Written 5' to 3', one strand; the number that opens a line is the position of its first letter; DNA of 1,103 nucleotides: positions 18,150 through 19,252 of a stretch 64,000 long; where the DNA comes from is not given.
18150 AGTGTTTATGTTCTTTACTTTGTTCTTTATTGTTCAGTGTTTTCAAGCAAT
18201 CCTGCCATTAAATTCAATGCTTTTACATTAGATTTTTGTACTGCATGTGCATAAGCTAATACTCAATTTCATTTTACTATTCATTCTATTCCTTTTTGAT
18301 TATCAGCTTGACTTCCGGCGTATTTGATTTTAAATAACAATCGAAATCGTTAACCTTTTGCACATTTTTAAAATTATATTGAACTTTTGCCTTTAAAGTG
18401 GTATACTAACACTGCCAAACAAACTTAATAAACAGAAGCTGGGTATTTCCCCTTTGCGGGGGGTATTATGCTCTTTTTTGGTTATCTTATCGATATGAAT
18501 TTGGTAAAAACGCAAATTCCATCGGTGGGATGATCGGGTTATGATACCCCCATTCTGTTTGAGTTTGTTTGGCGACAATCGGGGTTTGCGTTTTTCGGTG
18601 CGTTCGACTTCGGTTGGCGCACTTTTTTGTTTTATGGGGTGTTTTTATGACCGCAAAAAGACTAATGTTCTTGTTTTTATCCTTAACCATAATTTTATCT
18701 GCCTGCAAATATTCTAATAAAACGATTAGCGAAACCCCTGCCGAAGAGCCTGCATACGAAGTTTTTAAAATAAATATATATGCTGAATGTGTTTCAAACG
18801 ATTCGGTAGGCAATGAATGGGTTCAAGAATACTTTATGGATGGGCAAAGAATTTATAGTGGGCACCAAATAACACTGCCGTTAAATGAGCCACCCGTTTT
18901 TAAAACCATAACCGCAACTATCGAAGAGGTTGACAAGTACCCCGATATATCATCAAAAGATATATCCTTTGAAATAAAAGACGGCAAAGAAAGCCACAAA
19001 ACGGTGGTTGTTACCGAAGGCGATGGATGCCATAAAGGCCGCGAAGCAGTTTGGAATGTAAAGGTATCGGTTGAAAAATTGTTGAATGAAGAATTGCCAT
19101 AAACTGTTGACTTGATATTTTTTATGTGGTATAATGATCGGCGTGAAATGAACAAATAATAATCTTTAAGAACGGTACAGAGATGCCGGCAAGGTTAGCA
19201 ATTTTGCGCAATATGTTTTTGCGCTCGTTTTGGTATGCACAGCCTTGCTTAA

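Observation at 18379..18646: Leader copy a: the same 3' expression platform grafted on a different nested-helix domain, controlling a lipoprotein gene instead of an XRE gene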

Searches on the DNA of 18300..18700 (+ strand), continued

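Call 64: search_with_rna_model(model_id=R1, sources=[L121, L122, L123, L124, L125, L126, L127, L128, L129, L130, L131, L132, L133, L134, L135, L136, L137, L138, L139, L140, L141, L142, L143, L144, L145, L146, L147, L148, L149, L150, L151, L152, L153, L154, L155, L156, L157, L158, L159, L160, L161, L162, L163, L164, L165, L166, L167, L168, L169, L170, L171, L172, L173, L174, L175, L176, L177, L178, L179, L180, L181, L182, L183, L184, L185, L186, L187, L188, L189, L190, L191, L192, L193, L194, L195, L196, L197, L198, L199, L200, L201, L202, L203, L204, L205, L206, L207, L208, L209, L210, L211, L212, L213, L214, L215, L216, L217, L218, L219, L220], max_evalue=0.00001, make_alignment=true)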
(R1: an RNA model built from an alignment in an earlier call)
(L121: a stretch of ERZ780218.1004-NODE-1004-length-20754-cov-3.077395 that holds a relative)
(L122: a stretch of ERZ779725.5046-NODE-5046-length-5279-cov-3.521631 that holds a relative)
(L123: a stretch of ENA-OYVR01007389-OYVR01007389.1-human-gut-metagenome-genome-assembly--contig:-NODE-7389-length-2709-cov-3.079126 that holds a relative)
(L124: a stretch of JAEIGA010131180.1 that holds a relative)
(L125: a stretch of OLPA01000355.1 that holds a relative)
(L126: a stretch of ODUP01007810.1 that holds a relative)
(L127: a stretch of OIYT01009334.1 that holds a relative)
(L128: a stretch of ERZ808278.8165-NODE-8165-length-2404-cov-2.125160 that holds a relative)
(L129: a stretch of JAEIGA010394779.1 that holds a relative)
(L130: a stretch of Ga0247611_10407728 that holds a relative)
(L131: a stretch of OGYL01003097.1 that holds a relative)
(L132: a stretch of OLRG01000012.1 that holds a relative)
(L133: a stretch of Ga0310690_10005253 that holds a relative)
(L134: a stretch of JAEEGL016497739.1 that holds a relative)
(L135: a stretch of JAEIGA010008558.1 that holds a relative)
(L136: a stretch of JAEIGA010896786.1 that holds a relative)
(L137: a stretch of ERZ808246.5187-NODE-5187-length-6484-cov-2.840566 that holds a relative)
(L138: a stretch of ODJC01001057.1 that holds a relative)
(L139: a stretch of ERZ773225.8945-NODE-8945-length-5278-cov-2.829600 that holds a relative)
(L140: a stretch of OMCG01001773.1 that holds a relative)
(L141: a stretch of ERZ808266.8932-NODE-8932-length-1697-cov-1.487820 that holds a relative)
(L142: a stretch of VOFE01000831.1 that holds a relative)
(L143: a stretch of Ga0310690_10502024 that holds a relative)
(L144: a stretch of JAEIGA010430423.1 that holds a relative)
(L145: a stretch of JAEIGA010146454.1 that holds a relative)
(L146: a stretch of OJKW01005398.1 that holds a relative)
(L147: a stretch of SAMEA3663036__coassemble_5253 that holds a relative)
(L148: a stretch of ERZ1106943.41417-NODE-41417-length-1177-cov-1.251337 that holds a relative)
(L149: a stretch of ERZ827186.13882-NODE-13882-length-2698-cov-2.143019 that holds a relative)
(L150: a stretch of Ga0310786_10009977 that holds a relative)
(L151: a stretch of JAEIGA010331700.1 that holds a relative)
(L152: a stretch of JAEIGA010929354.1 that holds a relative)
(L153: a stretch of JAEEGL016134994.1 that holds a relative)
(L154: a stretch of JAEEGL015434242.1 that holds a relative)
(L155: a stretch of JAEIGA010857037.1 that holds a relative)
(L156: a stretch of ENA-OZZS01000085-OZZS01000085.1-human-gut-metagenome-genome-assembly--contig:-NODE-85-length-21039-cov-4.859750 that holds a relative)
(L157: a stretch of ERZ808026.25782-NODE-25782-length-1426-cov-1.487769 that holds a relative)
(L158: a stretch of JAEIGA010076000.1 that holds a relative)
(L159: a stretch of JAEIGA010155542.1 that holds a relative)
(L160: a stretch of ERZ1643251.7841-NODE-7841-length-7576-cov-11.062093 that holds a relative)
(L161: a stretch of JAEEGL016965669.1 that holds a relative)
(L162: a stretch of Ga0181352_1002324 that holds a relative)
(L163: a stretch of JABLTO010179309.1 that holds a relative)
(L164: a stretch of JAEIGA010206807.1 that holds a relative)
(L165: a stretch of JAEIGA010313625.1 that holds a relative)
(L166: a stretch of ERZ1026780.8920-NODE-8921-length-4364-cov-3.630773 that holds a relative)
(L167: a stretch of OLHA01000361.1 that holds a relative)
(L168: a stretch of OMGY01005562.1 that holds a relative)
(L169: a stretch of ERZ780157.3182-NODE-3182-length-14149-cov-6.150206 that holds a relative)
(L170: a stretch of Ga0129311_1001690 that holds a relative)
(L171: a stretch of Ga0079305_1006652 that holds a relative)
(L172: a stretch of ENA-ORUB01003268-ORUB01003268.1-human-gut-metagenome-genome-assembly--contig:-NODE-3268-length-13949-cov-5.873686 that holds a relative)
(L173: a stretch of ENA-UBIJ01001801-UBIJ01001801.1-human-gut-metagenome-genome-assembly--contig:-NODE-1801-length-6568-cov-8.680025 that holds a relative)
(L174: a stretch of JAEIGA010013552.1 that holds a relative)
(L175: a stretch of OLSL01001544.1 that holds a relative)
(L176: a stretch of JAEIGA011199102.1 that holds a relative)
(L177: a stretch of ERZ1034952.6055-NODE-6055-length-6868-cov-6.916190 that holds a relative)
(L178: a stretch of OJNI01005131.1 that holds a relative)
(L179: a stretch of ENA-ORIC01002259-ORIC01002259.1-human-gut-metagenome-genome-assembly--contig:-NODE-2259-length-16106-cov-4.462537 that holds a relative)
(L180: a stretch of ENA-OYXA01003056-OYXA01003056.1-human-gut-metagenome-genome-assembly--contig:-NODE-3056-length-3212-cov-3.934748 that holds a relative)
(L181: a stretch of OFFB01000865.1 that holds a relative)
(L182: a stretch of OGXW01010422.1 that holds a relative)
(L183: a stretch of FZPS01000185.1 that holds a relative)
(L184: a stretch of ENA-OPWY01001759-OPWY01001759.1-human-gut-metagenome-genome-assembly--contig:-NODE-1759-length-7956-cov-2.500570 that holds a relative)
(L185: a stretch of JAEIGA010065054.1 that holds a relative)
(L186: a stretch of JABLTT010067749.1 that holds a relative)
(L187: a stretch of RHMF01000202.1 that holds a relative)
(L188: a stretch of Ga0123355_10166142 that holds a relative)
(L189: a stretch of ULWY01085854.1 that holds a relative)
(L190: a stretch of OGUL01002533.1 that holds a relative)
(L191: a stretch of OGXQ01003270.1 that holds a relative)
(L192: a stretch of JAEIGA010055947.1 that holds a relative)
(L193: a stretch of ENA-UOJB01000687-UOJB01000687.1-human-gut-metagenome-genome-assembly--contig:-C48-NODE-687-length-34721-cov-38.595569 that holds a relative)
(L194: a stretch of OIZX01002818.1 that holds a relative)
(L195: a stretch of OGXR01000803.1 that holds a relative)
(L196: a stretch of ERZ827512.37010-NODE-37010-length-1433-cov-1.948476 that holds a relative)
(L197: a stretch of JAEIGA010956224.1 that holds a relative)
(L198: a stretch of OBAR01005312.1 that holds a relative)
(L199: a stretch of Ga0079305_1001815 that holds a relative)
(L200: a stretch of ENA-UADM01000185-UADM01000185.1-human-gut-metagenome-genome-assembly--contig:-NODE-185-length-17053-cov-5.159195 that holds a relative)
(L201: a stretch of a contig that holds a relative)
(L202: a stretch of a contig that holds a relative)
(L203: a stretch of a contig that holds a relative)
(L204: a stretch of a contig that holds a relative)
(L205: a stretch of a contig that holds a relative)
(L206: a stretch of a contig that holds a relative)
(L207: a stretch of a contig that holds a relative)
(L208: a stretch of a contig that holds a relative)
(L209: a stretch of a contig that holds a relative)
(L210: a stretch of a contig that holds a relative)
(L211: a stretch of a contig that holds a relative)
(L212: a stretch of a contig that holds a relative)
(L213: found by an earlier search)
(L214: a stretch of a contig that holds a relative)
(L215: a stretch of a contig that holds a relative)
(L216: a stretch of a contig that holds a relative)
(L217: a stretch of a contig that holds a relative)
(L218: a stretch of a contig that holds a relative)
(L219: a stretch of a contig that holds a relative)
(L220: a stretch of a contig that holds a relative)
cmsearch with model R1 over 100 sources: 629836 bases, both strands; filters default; matches with E-value up to 0.00001: 98.
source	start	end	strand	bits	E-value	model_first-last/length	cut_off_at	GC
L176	830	969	-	140.1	5.6e-32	1-140/140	no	0.35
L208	1231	1369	-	139.7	7.2e-32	1-140/140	no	0.36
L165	1904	2043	-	135.9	6.4e-31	1-140/140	no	0.35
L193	5370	5511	-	133.9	2e-30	1-140/140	no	0.37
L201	39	180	-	133.9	2e-30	1-140/140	no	0.37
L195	10862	11001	-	131.7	7e-30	1-140/140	no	0.43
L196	439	578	+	131.6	7.4e-30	1-140/140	no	0.36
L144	1884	2027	+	131.5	7.9e-30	1-140/140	no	0.4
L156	8349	8488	-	131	1.1e-29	1-140/140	no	0.44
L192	4863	5004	+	130.7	1.2e-29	1-140/140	no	0.35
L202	869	1008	-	129.2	3e-29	1-140/140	no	0.44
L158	79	216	+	128.3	5.1e-29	1-140/140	no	0.37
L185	4313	4452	+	128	6e-29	1-140/140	no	0.35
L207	5225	5361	+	127.1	1e-28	1-140/140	no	0.41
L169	926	1065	-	126.7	1.2e-28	1-140/140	no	0.42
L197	374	511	+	124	5.8e-28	1-140/140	no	0.43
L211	3118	3259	+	123.2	9.5e-28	1-140/140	no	0.5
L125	320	455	+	121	3.4e-27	1-140/140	no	0.45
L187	4542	4676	+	117.5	2.4e-26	1-140/140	no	0.39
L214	1135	1270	+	117.1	3.2e-26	1-140/140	no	0.46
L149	1048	1182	-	117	3.4e-26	1-140/140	no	0.44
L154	7148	7283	-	116.6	4.2e-26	1-140/140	no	0.44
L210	2211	2350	+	116.1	5.5e-26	1-140/140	no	0.43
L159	3372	3512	+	116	5.9e-26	1-140/140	no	0.32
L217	1444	1582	+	115.4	8.5e-26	1-140/140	no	0.39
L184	5129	5263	-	115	1e-25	1-140/140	no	0.4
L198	3062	3196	+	115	1e-25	1-140/140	no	0.4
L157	1276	1414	-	114.8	1.2e-25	1-140/140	no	0.4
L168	3027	3161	+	113.7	2.2e-25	1-140/140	no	0.4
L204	5914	6053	-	113.5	2.5e-25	1-140/140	no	0.42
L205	2452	2591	-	113.5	2.5e-25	1-140/140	no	0.4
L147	1480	1629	+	112.7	4.1e-25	1-140/140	no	0.41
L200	10250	10384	-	111.7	7e-25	1-140/140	no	0.46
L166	662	796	-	111.7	7.3e-25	1-140/140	no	0.36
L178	2612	2744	-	111.6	7.7e-25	1-140/140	no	0.44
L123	1257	1391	-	111.3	8.8e-25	1-140/140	no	0.46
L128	2219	2353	+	111.1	1e-24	1-140/140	no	0.38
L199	10734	10872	-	111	1.1e-24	1-140/140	no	0.45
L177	1720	1861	-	108.3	5e-24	1-140/140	no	0.35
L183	2338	2475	-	106.4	1.5e-23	1-140/140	no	0.36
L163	1157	1290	-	105.8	2.1e-23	1-140/140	no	0.31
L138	11390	11524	+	105.7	2.2e-23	1-140/140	no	0.46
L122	2347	2481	-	105.1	3.3e-23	1-140/140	no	0.36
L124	344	475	+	105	3.3e-23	1-140/140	no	0.46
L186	3420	3551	+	105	3.4e-23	1-140/140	no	0.44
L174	3284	3419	-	104.8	3.8e-23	1-140/140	no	0.43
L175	8522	8656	-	104.6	4.3e-23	1-140/140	no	0.42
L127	1279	1413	+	103.8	6.6e-23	1-140/140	no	0.44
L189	9132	9266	-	103.5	8.1e-23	1-140/140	no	0.49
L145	3131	3267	+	103.1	1e-22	1-140/140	no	0.36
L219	4972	5110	+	102.6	1.3e-22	1-140/140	no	0.42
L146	2232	2365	-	102.2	1.7e-22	1-140/140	no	0.43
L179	175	318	+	101.1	3.1e-22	1-140/140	no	0.4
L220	4224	4361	-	100.5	4.6e-22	1-140/140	no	0.43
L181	4780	4918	+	99.9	6.3e-22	1-140/140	no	0.29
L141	781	920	-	99.3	9e-22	1-140/140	no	0.36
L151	471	613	+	99.2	9.5e-22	1-140/140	no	0.4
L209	2747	2882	-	96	6e-21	1-140/140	no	0.38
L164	2668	2798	-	95.6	7.5e-21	1-140/140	no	0.4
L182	463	595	+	95.5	8.1e-21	1-140/140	no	0.46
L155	311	444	+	95.2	9.6e-21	1-140/140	no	0.38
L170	2581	2713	-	95.1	1e-20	1-140/140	no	0.47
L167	5378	5523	+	94.5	1.4e-20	1-140/140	no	0.42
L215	13115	13247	+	94.3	1.6e-20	1-140/140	no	0.42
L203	941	1073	+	93.8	2.2e-20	1-140/140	no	0.47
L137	4808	4940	-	93.6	2.3e-20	1-140/140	no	0.43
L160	1095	1229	-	93.3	2.8e-20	1-140/140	no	0.44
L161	5314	5443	-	93.2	3.1e-20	1-140/140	no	0.42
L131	5032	5168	-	92.6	4.3e-20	1-140/140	no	0.42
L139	275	411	-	92.6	4.3e-20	1-140/140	no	0.42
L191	24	158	+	92.2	5.3e-20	1-140/140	no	0.41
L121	532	665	+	92.1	5.6e-20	1-140/140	no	0.36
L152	3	140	-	91.1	1e-19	1-140/140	no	0.41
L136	1262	1399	-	91.1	1e-19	1-140/140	no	0.41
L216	1723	1852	-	88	6e-19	1-140/140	no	0.42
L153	450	578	+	85.2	3.1e-18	1-140/140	no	0.37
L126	524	658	+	84.8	3.8e-18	1-140/140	no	0.41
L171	3254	3384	-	83.7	7.1e-18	1-140/140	no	0.45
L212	262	395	-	83.5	8e-18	1-140/140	no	0.41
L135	11393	11529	+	82.6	1.4e-17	1-140/140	no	0.37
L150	690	822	-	82.4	1.6e-17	1-140/140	no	0.37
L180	1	116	-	79.6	7.6e-17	1-123/140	3'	0.45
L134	1127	1256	+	79.3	9.1e-17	1-140/140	no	0.45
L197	238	374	-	77.5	2.5e-16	1-140/140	no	0.36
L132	2404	2533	-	76.7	4.1e-16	1-140/140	no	0.38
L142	67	196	-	76.7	4.1e-16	1-140/140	no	0.38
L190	1259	1388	-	76.7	4.1e-16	1-140/140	no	0.38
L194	895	1027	+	74.5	1.5e-15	1-140/140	no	0.4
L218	1308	1437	-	71.9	6.4e-15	1-140/140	no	0.38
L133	5195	5340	+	69.6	2.4e-14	1-140/140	no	0.4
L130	46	191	+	65.3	3e-13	1-140/140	no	0.38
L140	9854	9989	-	63.3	9.4e-13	1-140/140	no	0.49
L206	1923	2040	-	59.4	8.6e-12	23-140/140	5'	0.39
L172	13575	13703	+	56.4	5e-11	1-140/140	no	0.38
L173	4555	4683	-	56.4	5e-11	1-140/140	no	0.38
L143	107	231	-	52.2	5.6e-10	1-140/140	no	0.35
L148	1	91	+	37.2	3.1e-06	49-140/140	5'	0.41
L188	703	836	+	35.5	8.2e-06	1-140/140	no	0.46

Alignment A5: 98 matches aligned to the model, 173 columns, each read 5' to 3' on its own strand. Consensus structure (alignment columns), stored with it:
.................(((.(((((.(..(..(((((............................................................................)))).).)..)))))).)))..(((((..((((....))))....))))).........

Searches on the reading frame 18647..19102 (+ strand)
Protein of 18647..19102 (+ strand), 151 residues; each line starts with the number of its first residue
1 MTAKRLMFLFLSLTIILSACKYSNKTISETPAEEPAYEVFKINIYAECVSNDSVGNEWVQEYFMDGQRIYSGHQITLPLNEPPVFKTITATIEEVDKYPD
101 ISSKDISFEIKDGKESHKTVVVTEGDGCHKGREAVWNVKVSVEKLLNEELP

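Call 17: search_protein_families(library=pfam, proteins=[window:18647-19102:+], max_evalue=0.01)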
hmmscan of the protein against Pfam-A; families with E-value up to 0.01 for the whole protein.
window:18647-19102:+ (151 aa): 1 family
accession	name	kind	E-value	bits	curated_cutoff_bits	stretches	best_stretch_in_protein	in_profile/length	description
PF04936.17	DUF658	-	0.0025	18.1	24.4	1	86-119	11-44/186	Protein of unknown function (DUF658)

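Call 40: search_protein_families(library=ncbifam, proteins=[window:18647-19102:+], max_evalue=0.01)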
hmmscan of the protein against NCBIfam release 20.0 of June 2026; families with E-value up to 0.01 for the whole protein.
window:18647-19102:+ (151 aa): 0 families

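Call 54: find_encoding_contigs(protein=window:18647-19102:+, flank=1500, max_places=6)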
Protein window:18647-19102:+ (151 aa): no gene with exactly this product is on record in the collection.

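Call 75: search_protein_families(library=pfam, alignment_id=A6, max_evalue=0.001)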
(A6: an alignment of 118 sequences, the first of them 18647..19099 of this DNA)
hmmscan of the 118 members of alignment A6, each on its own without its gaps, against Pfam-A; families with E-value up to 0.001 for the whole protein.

A. member 1, window:18647-19099:+ (151 aa): 0 families

B. families by the number of members that match (of 118 scanned): 58 families (the first 25 are shown)
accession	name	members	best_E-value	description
PF13306.12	LRR_5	9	2.3e-99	BspA type Leucine rich repeat region (6 copies)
PF13240.11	Zn_Ribbon_1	8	1.8e-14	zinc-ribbon domain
PF01381.28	HTH_3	6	7.1e-17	Helix-turn-helix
PF09851.14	SHOCT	6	1.1e-11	Short C-terminal domain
PF13560.12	HTH_31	5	6.5e-09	Helix-turn-helix domain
PF20648.2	DUF6809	4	1.7e-17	Family of unknown function (DUF6809)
PF13855.12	LRR_8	4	1.5e-15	Leucine rich repeat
PF12844.13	HTH_19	4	1.2e-13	Helix-turn-helix domain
PF09479.16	Flg_new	3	3.4e-41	Listeria-Bacteroides repeat domain (List_Bact_rpt)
PF14903.11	WG_beta_rep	3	1.3e-31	WG containing repeat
PF12773.13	DZR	3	1.2e-16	Double zinc ribbon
PF04014.23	MazE_antitoxin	3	1.8e-09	Antidote-toxin recognition MazE, bacterial antitoxin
PF13365.12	Trypsin_2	2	1.2e-30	Trypsin-like peptidase domain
PF14018.11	DUF4234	2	8.2e-15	Domain of unknown function (DUF4234)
PF22570.1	LiaF-TM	2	9.3e-15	LiaF transmembrane domain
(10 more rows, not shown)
